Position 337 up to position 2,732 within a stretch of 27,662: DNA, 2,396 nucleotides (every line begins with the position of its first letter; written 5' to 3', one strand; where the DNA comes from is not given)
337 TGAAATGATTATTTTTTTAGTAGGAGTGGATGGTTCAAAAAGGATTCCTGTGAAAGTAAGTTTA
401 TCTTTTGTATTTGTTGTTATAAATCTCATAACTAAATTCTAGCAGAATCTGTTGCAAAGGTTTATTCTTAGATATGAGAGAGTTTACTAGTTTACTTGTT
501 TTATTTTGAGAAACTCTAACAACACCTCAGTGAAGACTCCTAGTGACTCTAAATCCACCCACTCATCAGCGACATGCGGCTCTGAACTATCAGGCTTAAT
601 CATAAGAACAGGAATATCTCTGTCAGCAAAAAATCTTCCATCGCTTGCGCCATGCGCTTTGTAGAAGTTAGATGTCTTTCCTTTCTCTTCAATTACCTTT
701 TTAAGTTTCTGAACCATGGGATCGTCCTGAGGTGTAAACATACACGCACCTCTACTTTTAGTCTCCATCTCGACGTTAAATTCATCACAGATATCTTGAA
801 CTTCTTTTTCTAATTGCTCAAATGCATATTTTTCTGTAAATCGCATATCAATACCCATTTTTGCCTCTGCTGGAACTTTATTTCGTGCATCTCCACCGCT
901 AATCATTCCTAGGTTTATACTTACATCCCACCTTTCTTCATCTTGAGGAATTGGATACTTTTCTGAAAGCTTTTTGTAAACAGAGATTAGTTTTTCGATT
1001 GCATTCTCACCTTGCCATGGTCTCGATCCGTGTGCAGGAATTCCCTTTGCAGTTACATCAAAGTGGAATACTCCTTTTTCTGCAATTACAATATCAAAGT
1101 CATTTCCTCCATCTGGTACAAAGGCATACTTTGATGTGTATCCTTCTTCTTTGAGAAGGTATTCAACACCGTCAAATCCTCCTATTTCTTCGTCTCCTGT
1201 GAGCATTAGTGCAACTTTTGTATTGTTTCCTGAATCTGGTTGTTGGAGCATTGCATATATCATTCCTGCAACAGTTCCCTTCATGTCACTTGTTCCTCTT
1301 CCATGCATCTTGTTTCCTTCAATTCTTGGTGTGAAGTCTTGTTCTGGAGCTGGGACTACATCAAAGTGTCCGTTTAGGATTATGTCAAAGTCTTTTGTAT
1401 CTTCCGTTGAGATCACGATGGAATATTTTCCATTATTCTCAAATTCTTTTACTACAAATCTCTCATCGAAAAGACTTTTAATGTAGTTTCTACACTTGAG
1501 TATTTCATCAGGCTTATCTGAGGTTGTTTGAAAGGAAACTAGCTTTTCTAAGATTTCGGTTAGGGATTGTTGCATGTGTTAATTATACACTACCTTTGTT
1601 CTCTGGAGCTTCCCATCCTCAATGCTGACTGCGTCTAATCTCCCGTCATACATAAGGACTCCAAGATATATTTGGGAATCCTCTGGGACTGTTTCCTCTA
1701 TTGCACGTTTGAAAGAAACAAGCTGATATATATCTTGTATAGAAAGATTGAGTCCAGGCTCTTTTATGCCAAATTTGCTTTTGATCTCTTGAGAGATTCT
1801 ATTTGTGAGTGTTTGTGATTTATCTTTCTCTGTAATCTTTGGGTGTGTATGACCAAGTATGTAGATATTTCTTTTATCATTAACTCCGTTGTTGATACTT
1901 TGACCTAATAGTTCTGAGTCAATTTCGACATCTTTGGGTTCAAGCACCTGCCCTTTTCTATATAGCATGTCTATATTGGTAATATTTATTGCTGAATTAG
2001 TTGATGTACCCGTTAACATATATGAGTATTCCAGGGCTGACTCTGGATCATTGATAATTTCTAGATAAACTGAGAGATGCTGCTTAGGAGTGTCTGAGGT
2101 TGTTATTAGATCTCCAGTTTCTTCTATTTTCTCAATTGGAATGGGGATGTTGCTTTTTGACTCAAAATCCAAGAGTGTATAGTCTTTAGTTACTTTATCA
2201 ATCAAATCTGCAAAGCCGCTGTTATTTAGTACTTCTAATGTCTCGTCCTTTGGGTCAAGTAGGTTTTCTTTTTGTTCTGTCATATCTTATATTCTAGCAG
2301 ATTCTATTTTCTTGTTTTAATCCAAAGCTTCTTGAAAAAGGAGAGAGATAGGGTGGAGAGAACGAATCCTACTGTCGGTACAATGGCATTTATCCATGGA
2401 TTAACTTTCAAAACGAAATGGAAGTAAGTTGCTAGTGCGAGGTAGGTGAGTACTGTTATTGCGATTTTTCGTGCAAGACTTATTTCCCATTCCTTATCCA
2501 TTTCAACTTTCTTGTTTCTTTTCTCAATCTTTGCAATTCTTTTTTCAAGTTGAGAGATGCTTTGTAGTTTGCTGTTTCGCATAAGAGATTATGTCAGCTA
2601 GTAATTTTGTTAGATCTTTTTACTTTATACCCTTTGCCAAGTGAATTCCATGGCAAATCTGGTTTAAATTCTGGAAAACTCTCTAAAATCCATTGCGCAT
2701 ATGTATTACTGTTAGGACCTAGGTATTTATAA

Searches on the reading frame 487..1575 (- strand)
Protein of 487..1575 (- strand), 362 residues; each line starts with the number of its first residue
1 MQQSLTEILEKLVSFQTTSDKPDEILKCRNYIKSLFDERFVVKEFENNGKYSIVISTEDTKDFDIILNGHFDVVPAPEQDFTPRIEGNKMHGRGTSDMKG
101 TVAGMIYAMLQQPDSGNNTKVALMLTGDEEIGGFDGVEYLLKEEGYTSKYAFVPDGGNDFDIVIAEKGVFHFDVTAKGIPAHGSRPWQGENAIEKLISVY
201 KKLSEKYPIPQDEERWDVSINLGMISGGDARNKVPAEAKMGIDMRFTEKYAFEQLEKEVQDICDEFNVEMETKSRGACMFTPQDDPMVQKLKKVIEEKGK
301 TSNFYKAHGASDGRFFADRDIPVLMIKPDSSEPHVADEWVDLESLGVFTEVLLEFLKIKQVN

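Call 4: search_protein_families(library=pfam, proteins=[window:487-1575:-], max_evalue=1)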
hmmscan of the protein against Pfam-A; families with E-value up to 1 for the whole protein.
window:487-1575:- (362 aa): 5 families
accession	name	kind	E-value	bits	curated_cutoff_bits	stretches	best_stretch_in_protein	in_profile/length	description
PF01546.33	Peptidase_M20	-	7.1e-31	108.2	24.6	1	66-357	1-205/206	Peptidase family M20/M25/M40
PF07687.19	M20_dimer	-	2e-19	69.9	21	1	164-269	1-105/107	Peptidase dimerisation domain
PF04389.22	Peptidase_M28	-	1.6e-05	25.1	21.3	1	57-172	6-104/193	Peptidase family M28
PF21718.4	KH_DTX3L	-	0.2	11.9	27.4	1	253-283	13-46/128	DTX3L, KH-like domain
PF12137.13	RapA_C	-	0.2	11.1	26.8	1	253-304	108-158/360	RNA polymerase recycling family C-terminal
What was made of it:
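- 487..1575 (-): M20/M25/M40 peptidase. It probably belongs to the variable cargo rather than being a housekeeping flank. Pfam Peptidase_M20 7e-31 and M20_dimer (call 4).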

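Call 13: find_related_loci(query=window:487-1575:-, collection=genome_contigs, flank=10000)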
Query window:487-1575:- (362 aa) in genome_contigs; peptide patterns used: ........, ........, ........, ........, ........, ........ (x = any residue, [..] = any of these).
91 stretches matched a pattern; 27 encode a relative of the query (tblastn E <= 1e-3); 27 distinct loci.
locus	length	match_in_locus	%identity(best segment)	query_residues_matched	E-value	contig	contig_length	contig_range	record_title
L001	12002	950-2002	37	1-357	4e-71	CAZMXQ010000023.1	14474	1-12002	MAG TPA_asm: uncultured Methanosarcinales archaeon isolate binchicken_co32_17 genome assembly, contig: NODE_6844_length_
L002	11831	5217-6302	36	1-362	1e-69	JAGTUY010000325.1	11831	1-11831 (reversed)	MAG: Desulfosarcina sp. isolate SH-MAG93 SH-MAG93_contig_000325, whole genome shotgun sequence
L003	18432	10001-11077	36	1-357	5e-67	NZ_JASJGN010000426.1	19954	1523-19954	MAG: Desulfosarcina sp. isolate ChS5.bin.72 ChesSed_k141_1129326, whole genome shotgun sequence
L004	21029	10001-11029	34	7-356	3e-61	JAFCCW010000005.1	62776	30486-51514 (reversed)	MAG: Candidatus Iainarchaeum archaeon isolate Meg19_1012_Bin_161 Meg19_1012_Bin_161_scaffold_915, whole genome shotgun s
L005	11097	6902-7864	34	32-356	1e-58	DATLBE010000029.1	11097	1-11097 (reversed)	MAG TPA_asm: Nevskiaceae bacterium isolate SMAG_U14290 k141_153653, whole genome shotgun sequence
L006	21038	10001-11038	31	5-355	4e-51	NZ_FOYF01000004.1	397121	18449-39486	Bacillus sp. cl95, whole genome shotgun sequence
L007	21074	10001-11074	32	3-362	5e-50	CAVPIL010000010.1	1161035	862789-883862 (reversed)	MAG: uncultured delta proteobacterium isolate MFD09964.bin.2.197 genome assembly, contig: contig_24878, whole genome sho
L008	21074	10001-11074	31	3-362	1e-48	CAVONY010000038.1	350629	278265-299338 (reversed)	MAG: uncultured delta proteobacterium isolate MFD09964.bin.1.222 genome assembly, contig: contig_679, whole genome shotg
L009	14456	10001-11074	32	3-362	7e-49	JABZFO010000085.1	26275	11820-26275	MAG: Desulfosarcina sp. isolate Grevelingen_8MPaII_metabat2.25 scaffold_2868, whole genome shotgun sequence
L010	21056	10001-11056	30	3-356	6e-48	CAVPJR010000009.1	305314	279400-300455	MAG: uncultured delta proteobacterium isolate MFD09964.bin.3.281 genome assembly, contig: contig_2039, whole genome shot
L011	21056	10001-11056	30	3-356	2e-47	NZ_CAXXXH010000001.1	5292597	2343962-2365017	MAG: uncultured Desulfosarcina sp. isolate 50816ded-68e0-41e8-a3df-c89a3961daa5 contig_1, whole genome shotgun sequence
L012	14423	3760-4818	31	3-356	1e-47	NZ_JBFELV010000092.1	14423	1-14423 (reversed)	MAG: Desulfosarcina sp. isolate Mix_mud02.2020.12.6 k141_256074_length_14423_cov_10.0000, whole genome shotgun sequence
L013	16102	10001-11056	31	3-356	3e-47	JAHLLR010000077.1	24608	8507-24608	MAG: Deltaproteobacteria bacterium isolate MAG100 NODE_3226_length_24608_cov_20.338492, whole genome shotgun sequence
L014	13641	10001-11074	30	3-362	2e-45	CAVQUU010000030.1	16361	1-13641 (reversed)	MAG: uncultured delta proteobacterium isolate MFD09964.bin.3.400 genome assembly, contig: contig_50505, whole genome sho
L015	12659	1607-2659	29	3-355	2e-45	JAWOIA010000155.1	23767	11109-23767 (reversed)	MAG: Desulfosarcina sp. isolate CWP5-1.bin.79 k191_2204061, whole genome shotgun sequence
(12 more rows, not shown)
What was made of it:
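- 487..1575 (-): Best hits in the species-representative genomes were 37-38% identical, from archaea, Desulfosarcina and others (call 13).
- Checked: Its best matches in the one-genome-per-species collection were 37-38% identical (call 13); that search works through exact 8-residue peptide patterns.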

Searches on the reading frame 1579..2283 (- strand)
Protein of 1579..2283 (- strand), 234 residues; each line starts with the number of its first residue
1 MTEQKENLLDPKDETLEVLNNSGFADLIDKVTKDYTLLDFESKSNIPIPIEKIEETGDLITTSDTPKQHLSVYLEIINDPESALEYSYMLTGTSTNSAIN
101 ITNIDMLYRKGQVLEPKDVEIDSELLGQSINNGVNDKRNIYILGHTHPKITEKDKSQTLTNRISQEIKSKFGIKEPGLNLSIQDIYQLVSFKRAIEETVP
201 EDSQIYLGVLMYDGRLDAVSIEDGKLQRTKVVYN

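Call 4: search_protein_families(library=pfam, proteins=[window:1579-2283:-], max_evalue=1)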
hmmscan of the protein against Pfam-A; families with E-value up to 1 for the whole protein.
window:1579-2283:- (234 aa): 1 family
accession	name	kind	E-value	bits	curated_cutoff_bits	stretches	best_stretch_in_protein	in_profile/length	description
PF08002.16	DUF1697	-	0.13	13.1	24.4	1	152-220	50-115/137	Protein of unknown function (DUF1697)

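Call 5: search_protein_families(library=padloc, proteins=[window:1579-2283:-], max_evalue=1)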
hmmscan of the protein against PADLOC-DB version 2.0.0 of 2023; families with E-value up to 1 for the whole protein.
window:1579-2283:- (234 aa): 0 families

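Call 6: search_protein_families(library=ncbifam, proteins=[window:1579-2283:-], max_evalue=1)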
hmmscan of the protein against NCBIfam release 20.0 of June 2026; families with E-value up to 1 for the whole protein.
window:1579-2283:- (234 aa): 0 families

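Call 7: search_protein_families(library=phrogs, proteins=[window:1579-2283:-], max_evalue=1)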
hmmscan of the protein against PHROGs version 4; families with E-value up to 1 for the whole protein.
window:1579-2283:- (234 aa): 0 families

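Call 16: list_cluster_members(proteins=[window:1579-2283:-, window:2304-2582:-, window:2594-3079:-, window:3093-3548:-, window:3615-4358:-, window:4500-5228:-, window:5361-5744:-, window:487-1575:-, window:5940-6827:+, window:8311-9369:+])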
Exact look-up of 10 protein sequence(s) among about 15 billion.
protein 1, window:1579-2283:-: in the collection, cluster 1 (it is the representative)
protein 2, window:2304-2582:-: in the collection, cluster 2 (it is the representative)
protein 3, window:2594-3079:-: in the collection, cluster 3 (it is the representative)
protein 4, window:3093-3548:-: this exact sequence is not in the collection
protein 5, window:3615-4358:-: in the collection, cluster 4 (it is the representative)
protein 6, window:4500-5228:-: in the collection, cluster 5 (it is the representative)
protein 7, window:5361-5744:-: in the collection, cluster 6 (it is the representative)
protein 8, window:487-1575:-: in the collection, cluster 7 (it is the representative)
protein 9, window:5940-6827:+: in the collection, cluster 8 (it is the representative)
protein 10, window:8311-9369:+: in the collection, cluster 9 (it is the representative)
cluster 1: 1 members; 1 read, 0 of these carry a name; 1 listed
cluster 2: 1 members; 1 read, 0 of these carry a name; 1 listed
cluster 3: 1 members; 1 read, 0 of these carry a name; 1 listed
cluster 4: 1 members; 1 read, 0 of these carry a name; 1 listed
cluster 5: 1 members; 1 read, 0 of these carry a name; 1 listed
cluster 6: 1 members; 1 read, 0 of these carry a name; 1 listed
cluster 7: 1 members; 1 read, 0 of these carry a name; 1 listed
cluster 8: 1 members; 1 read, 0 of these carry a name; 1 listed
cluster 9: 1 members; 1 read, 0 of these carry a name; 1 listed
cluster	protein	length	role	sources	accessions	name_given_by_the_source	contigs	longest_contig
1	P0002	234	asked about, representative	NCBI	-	-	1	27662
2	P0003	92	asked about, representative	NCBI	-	-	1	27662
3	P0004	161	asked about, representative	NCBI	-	-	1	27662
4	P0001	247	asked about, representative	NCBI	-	-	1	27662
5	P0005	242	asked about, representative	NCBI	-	-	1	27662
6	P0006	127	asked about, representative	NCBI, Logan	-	-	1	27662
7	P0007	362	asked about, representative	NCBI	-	-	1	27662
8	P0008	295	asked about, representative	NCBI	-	-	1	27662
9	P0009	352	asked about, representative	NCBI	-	-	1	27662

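Call 26: search_solved_structures(query=window:1579-2283:-, max_evalue=10, show_alignments=2)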
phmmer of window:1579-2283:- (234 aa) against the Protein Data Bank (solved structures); distinct sequences matched with E-value up to 10: 4.
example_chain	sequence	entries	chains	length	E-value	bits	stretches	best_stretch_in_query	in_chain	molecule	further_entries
8ps6_A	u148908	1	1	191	0.073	15.9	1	84-171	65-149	Shedu effector protein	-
8ps4_A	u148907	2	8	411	0.26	14.1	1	84-171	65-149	Shedu effector protein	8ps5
9k2e_A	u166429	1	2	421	1.4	11.7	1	86-157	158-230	Acid sphingomyelinase-like phosphodiesterase 3b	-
5kar_A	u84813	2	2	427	1.4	11.7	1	86-157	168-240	Acid sphingomyelinase-like phosphodiesterase 3b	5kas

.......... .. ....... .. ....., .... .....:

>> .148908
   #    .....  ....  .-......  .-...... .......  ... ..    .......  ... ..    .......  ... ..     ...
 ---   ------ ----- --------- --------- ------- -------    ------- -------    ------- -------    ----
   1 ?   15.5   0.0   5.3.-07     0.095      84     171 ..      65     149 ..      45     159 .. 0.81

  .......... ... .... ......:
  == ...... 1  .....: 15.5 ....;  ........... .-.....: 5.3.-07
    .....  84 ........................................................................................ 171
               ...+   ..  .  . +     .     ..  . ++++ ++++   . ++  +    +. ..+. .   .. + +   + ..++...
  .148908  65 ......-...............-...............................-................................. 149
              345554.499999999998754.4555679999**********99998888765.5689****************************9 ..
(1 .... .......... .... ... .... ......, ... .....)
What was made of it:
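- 1579..2283 (-): O1: a 234-aa soluble orphan protein. It carries GHTHP, then about 40 residues later LSIQD, which is not a canonical JAMM spacing. PDB hits are not significant (call 26).
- On JAB/MPN (JAMM) metalloprotease (O1): Nothing JAB-like in the PDB (call 26).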

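Call 29: find_related_loci(query=window:1579-2283:-, collection=viral_contigs, flank=8000)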
Query window:1579-2283:- (234 aa) in viral_contigs; peptide patterns used: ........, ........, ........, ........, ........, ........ (x = any residue, [..] = any of these).
54 stretches matched a pattern, but none encodes a relative of the query by tblastn (E <= 1e-3).

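Call 41: find_homologous_proteins(query=window:1579-2283:-, max_evalue=0.01)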
Query window:1579-2283:- (234 aa): 1 proteins with E <= 0.01 among 366 candidates.
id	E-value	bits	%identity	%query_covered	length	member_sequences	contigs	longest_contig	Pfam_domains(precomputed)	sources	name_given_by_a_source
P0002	1.0e-144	498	100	100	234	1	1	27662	-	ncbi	-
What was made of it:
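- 1579..2283 (-): No homolog in 5.8 billion proteins (call 41).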

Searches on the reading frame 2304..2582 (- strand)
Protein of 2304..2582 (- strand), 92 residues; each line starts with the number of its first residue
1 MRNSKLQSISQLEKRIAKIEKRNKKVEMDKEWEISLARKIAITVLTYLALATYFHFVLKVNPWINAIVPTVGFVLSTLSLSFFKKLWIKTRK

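Call 4: search_protein_families(library=pfam, proteins=[window:2304-2582:-], max_evalue=1)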
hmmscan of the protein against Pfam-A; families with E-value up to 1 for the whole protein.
window:2304-2582:- (92 aa): 0 families

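Call 5: search_protein_families(library=padloc, proteins=[window:2304-2582:-], max_evalue=1)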
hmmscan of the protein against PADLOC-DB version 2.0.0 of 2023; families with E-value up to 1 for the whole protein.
window:2304-2582:- (92 aa): 0 families

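Call 6: search_protein_families(library=ncbifam, proteins=[window:2304-2582:-], max_evalue=1)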
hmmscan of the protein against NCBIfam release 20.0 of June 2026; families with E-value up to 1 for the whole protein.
window:2304-2582:- (92 aa): 0 families

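Call 7: search_protein_families(library=phrogs, proteins=[window:2304-2582:-], max_evalue=1)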
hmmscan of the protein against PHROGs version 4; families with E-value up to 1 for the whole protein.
window:2304-2582:- (92 aa): 6 families
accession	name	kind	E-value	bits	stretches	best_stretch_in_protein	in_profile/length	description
phrog_26516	-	unknown function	0.0066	17.5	1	40-85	23-68/73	-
phrog_26599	-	unknown function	0.015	16.3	1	6-44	21-58/81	-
phrog_31287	-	unknown function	0.045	14.4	1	53-88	14-49/211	-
phrog_21511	-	unknown function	0.11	13.4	1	39-72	8-41/52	-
phrog_36730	-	unknown function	0.28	12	1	7-22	35-50/51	-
phrog_11334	-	unknown function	0.39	11.6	0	17-34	14-31/42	-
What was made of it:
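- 2304..2582 (-): O2: a 92-aa protein with a basic N-terminus and two predicted TM helices (residues 40-58 and 64-82). No significant family hits (calls 4-7).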
